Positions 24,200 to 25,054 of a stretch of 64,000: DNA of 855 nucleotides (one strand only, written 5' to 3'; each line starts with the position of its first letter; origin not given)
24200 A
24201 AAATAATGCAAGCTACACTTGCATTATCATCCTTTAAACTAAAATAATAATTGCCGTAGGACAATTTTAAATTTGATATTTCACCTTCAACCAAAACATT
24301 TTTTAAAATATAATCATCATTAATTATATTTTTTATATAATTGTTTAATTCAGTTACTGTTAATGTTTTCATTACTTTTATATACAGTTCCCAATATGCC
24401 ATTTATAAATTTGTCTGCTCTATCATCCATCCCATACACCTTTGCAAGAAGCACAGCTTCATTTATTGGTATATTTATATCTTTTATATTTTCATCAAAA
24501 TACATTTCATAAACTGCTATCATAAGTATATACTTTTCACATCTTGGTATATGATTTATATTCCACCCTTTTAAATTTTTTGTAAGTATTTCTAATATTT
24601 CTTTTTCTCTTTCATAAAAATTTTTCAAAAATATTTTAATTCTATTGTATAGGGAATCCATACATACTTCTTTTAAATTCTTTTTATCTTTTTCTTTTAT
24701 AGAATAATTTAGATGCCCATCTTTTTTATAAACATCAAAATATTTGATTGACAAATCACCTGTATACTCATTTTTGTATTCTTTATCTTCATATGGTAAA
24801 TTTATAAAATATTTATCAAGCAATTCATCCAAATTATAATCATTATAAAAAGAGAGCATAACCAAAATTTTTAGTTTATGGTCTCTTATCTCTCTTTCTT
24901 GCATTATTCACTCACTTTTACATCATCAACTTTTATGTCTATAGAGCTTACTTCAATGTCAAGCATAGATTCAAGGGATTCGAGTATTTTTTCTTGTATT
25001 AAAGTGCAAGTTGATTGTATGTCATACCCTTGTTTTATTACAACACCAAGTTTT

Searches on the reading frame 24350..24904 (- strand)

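Call 84: search_protein_families(library=pfam, proteins=[window:24350-24904:-], max_evalue=0.0001)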
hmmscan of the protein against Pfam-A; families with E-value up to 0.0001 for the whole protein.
window:24350-24904:- (184 aa): 1 family
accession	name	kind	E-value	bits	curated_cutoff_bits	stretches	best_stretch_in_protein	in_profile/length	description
PF01029.23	NusB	-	1.9e-16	61.1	23.1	1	75-176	34-133/133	NusB family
